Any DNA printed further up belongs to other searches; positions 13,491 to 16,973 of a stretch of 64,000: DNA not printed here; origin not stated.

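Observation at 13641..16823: Two tandem Liv-type substrate-binding domains fused in one chain to a LivH-type permease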

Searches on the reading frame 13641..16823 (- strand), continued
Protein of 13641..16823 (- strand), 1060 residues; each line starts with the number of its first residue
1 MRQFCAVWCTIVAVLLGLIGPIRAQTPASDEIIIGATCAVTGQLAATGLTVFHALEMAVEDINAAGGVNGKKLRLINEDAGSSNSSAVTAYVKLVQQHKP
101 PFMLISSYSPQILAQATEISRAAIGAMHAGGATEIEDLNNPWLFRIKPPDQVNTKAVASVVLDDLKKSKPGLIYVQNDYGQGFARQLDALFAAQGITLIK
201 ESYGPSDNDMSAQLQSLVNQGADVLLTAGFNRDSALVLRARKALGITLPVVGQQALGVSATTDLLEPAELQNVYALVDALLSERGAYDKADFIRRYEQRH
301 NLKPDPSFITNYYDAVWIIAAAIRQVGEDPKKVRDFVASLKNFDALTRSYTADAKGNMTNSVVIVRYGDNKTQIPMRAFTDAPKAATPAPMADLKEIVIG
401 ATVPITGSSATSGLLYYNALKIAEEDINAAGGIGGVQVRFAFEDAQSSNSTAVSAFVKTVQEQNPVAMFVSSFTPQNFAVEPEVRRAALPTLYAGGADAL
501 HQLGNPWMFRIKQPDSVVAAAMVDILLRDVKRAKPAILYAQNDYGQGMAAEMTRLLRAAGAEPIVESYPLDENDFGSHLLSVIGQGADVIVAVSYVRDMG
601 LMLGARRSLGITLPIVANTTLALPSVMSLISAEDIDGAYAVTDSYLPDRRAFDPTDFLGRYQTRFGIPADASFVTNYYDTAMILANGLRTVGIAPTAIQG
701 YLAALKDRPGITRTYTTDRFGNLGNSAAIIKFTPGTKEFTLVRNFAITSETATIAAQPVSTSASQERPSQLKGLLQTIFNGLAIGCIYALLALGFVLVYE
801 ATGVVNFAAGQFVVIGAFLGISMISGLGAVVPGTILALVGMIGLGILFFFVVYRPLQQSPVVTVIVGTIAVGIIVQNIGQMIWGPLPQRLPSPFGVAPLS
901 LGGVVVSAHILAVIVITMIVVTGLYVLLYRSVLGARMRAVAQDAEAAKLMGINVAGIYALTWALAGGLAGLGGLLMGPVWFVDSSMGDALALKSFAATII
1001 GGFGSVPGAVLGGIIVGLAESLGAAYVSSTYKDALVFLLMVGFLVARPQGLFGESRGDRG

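Call 36: list_cluster_members(proteins=[P0008, P0026, P0028, P0030, P0037, P0042, P0054, P0060, P0100, P0112])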
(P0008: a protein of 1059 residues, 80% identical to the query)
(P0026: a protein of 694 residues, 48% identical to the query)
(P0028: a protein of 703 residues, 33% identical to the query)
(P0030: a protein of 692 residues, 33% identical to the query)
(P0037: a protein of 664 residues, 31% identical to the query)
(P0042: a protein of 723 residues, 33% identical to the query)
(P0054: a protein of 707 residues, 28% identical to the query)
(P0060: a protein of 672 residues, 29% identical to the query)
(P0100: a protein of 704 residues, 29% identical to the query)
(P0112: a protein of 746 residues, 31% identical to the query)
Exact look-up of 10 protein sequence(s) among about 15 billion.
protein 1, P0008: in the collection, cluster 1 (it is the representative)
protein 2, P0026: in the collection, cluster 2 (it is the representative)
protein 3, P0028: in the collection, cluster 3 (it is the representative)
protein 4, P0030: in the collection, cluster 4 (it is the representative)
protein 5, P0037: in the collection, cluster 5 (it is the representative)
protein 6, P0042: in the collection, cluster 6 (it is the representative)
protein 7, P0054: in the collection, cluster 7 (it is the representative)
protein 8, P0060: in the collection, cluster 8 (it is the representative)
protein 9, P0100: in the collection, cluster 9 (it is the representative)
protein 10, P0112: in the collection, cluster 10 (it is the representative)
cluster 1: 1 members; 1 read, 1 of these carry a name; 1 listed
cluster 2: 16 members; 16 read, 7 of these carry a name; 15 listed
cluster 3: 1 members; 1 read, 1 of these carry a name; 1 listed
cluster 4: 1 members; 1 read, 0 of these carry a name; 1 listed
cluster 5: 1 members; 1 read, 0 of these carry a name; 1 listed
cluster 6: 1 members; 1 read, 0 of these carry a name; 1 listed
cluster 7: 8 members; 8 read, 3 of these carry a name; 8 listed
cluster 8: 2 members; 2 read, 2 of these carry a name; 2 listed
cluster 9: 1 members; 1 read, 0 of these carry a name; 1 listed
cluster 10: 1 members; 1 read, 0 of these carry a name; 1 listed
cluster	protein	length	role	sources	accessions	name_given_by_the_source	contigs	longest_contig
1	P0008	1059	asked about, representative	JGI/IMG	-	branched-chain amino acid transport system permease protein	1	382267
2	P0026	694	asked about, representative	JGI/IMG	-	branched-chain amino acid transport system permease protein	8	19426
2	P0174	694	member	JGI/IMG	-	branched-chain amino acid transport system permease protein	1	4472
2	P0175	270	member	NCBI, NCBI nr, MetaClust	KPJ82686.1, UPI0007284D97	MAG: hypothetical protein AMJ58_00490 [Gammaproteobacteria bacterium SG8_30] | status=active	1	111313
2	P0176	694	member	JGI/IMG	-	branched-chain amino acid transport system permease protein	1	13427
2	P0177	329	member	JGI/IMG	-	branched-chain amino acid transport system permease protein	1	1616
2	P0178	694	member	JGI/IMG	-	branched-chain amino acid transport system permease protein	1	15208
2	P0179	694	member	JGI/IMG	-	branched-chain amino acid transport system permease protein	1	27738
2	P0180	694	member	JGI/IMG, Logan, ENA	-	-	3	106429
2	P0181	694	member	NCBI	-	-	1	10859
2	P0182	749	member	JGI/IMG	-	-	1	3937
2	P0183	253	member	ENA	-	-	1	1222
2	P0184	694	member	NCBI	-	-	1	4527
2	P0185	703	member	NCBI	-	-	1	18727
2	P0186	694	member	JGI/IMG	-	-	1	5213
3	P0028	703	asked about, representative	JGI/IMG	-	branched-chain amino acid transport system permease protein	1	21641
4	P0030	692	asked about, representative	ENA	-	-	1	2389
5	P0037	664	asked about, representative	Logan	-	-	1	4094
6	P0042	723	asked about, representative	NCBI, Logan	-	-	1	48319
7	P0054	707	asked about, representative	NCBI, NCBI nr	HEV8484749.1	MAG TPA: ABC transporter substrate-binding protein [Blastocatellia bacterium] | ABC transporter substrate-binding protein [Blastocatellia bacterium]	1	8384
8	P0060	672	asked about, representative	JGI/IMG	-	branched-chain amino acid transport system substrate-binding protein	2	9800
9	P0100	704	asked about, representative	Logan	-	-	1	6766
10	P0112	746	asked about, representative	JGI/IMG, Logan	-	-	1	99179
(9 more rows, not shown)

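Call 42: predict_structure(alignment_id=A1)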
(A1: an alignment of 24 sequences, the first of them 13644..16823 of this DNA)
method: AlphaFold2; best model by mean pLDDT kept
length: 1060 residues; sequences in the alignment: 24
mean_pLDDT: 75.7   pTM: 0.43
mean pLDDT of the five models: 75.7, 75.6, 72.9, 72.4, 70.2
residues with pLDDT >= 90: 265; 70-90: 469; 50-70: 196; < 50: 130
segments of 3 or more residues with pLDDT < 50: 20-28, 281-286, 383-390, 750-768, 804-833, 836-838, 859-863, 880-892, 969-987, 1026-1028
pLDDT, mean of each block of 10 residues (from residue 1): 71 67 46 87 71 88 89 90 73 88 70 72 80 65 78 87 92 84 87 91 85 94 91 87 93 76 84 79 50 82 70 87 92 89 72 71 82 79 43 81 81 86 94 91 80 86 92 65 88 79 83 88 94 92 82 91 89 86 93 88 90 91 87 91 83 89 87 85 94 91 91 86 88 92 77 35 40 71 75 67 45 41 42 50 54 49 50 50 43 55 67 74 76 75 73 71 53 47 49 68 71 79 53 70 67 54
secondary structure, 60 per line:
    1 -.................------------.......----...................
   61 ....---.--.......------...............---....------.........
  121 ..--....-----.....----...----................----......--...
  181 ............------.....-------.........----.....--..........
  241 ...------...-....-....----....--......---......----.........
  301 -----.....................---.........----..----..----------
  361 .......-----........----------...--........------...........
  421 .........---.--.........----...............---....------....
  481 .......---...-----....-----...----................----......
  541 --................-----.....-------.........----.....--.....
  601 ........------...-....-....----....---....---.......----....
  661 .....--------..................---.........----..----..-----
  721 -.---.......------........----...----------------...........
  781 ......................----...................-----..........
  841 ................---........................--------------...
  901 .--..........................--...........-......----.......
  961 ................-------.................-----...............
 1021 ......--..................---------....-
elements in order (helices of 4 or more, strands of 3 or more residues): H2-18 E31-37 H42-64 E71-77 H84-98 E102-105 H112-122 E125-128 H134-138 E143-145 H150-165 E170-175 H178-192 E199-203 H211-219 E224-228 H231-243 E250-252 H254-257 H259-262 H267-270 E273-278 H282-287 H292-300 H306-326 H330-338 E361-367 E373-380 E396-403 H410-429 E436-444 H449-463 E467-470 H477-487 E491-493 H499-502 E508-510 H515-530 E535-540 H543-558 E564-568 H576-584 E589-593 H596-608 E615-617 H619-622 H624-627 H632-635 E639-642 H646-652 H657-665 H674-691 H695-703 E726-732 E739-746 H770-802 H807-825 H831-856 H860-883 E898-901 E904-907 H908-929 H932-942 H944-949 H954-976 H984-1000 H1006-1026 H1029-1046 H1056-1059

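Call 52: fold_search(model_id=the predicted structure, library=pdb)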
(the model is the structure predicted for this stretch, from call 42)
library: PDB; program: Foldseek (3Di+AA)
matches with E <= 10: 1754; with E <= 0.001: 1036
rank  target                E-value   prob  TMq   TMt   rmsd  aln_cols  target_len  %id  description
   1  4gnr                  2.9e-19  1.00  0.30  0.85   3.0       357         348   22  1.0 Angstrom resolution crystal structure of the branched-chain amino acid transporter substrate binding protein LivJ fr (released 2012-09-05)
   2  3td9                  1.0e-18  1.00  0.30  0.87   2.7       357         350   17  Crystal structure of a Leucine binding protein LivK (TM1135) from Thermotoga maritima MSB8 at 1.90 A resolution (released 2011-09-07)
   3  4n0q_A                8.4e-18  1.00  0.30  0.86   2.9       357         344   24  Crystal Structure of an ABC transporter, substrate-binding protein from Brucella melitensis 16M in complex with L-Leuc (released 2013-11-06)
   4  4n0q_B                1.2e-17  1.00  0.30  0.88   2.8       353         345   24  Crystal Structure of an ABC transporter, substrate-binding protein from Brucella melitensis 16M in complex with L-Leuc (released 2013-11-06)
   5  1usg                  1.4e-17  1.00  0.23  0.56   7.4       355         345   18  L-leucine-binding protein, apo form (released 2003-12-18)
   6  4nv3_A                2.6e-17  1.00  0.30  0.81   3.4       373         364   18  The crystal structure of a solute-binding protein (N280D mutant) from Anabaena variabilis ATCC 29413 in complex with v (released 2013-12-11)
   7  4obb_A                3.3e-17  1.00  0.30  0.81   3.3       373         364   18  The crystal structure of a solute-binding protein from Anabaena variabilis ATCC 29413 in complex with (3S)-3-methyl-2- (released 2014-03-19)
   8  3ip5                  4.9e-17  1.00  0.29  0.82   3.5       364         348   21  Structure of Atu2422-GABA receptor in complex with alanine (released 2010-07-14)
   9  9jti                  5.4e-17  1.00  0.29  0.52   2.9       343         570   20  X-ray structure of NeIle indicator complexed with isoleucine (released 2024-12-25)
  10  3hut                  6.2e-17  1.00  0.27  0.71   5.1       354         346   21  Crystal structure of a putative branched-chain amino acid ABC transporter from Rhodospirillum rubrum (released 2009-06-30)
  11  2liv                  7.9e-17  1.00  0.26  0.67   5.9       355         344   19  PERIPLASMIC BINDING PROTEIN STRUCTURE AND FUNCTION. REFINED X-RAY STRUCTURES OF THE LEUCINE/ISOLEUCINE/VALINE-BINDING PR (released 1989-07-12)
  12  1z15                  7.9e-17  1.00  0.25  0.61   6.6       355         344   20  Crystal structure analysis of periplasmic Leu/Ile/Val-binding protein in superopen form (released 2005-10-04)
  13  4n03                  2.1e-16  1.00  0.29  0.75   4.4       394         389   20  Fatty acid ABC transporter substrate-binding protein from Thermomonospora curvata (released 2013-10-16)
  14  2lbp                  4.6e-16  1.00  0.26  0.68   5.5       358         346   20  STRUCTURE OF THE L-LEUCINE-BINDING PROTEIN REFINED AT 2.4 ANGSTROMS RESOLUTION AND COMPARISON WITH THE LEU(SLASH)ILE(SLA (released 1989-07-12)
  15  4q6b                  6.5e-16  1.00  0.27  0.78   4.2       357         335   19  Crystal Structure of ABC Transporter Substrate-Binding Protein fromDesulfitobacterium hafniense complex with Leu (released 2014-07-02)
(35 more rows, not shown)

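Call 62: find_encoding_contigs(protein=P0006, flank=6000, max_places=2)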
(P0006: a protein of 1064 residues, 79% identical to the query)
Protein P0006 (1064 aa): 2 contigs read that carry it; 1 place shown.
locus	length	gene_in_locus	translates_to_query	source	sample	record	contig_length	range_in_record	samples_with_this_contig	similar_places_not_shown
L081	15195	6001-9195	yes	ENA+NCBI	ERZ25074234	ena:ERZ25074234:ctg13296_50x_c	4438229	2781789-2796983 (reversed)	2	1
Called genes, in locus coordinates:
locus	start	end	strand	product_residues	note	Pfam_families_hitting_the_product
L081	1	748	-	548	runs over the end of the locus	PF00563:EAL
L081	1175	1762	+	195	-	PF00903:Glyoxalase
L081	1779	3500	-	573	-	PF01019:G_glu_transpept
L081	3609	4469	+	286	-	PF04909:Amidohydro_2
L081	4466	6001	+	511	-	PF00501:AMP-binding, PF13193:AMP-binding_C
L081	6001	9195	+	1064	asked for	PF13433:Peripla_BP_5, PF13458:Peripla_BP_6, PF01094:ANF_receptor, PF13458:Peripla_BP_6, PF01094:ANF_receptor, PF13433:Peripla_BP_5 (weak), PF02653:BPD_transp_2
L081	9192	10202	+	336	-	PF02653:BPD_transp_2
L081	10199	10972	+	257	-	PF00005:ABC_tran, PF13304:AAA_21 (faint), PF12399:BCA_ABC_TP_C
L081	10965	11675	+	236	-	PF00005:ABC_tran, PF13304:AAA_21 (faint), PF12399:BCA_ABC_TP_C (weak)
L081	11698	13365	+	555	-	PF01565:FAD_binding_4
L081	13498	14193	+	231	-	PF02129:Peptidase_S15, PF01738:DLH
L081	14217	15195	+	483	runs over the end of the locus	PF00171:Aldedh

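Call 63: find_encoding_contigs(protein=P0007, flank=6000, max_places=2)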
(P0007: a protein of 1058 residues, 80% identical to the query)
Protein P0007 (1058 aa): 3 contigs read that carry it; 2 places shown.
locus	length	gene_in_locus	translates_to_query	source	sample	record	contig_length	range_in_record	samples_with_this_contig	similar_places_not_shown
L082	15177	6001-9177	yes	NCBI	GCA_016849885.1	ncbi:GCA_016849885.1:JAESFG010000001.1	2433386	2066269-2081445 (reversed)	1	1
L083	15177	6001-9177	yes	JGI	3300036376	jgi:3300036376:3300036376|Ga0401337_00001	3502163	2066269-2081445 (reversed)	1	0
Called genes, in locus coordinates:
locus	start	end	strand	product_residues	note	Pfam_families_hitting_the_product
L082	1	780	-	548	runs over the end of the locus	PF00563:EAL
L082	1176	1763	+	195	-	PF00903:Glyoxalase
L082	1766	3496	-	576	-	PF01019:G_glu_transpept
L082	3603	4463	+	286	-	PF04909:Amidohydro_2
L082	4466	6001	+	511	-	PF00501:AMP-binding, PF13193:AMP-binding_C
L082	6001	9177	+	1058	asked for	PF13433:Peripla_BP_5, PF13458:Peripla_BP_6, PF01094:ANF_receptor, PF13433:Peripla_BP_5 (weak), PF13458:Peripla_BP_6, PF01094:ANF_receptor, PF02653:BPD_transp_2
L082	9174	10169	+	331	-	PF02653:BPD_transp_2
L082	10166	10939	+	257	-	PF00005:ABC_tran, PF13304:AAA_21 (faint), PF12399:BCA_ABC_TP_C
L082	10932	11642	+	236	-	PF00005:ABC_tran, PF13304:AAA_21 (weak), PF12399:BCA_ABC_TP_C (weak)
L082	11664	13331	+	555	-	PF01565:FAD_binding_4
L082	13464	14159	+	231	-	PF02129:Peptidase_S15, PF01738:DLH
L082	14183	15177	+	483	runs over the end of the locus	PF00171:Aldedh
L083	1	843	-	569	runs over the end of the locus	PF00563:EAL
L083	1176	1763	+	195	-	PF00903:Glyoxalase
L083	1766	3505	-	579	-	PF01019:G_glu_transpept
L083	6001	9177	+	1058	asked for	PF13433:Peripla_BP_5, PF13458:Peripla_BP_6, PF01094:ANF_receptor, PF13433:Peripla_BP_5 (weak), PF13458:Peripla_BP_6, PF01094:ANF_receptor, PF02653:BPD_transp_2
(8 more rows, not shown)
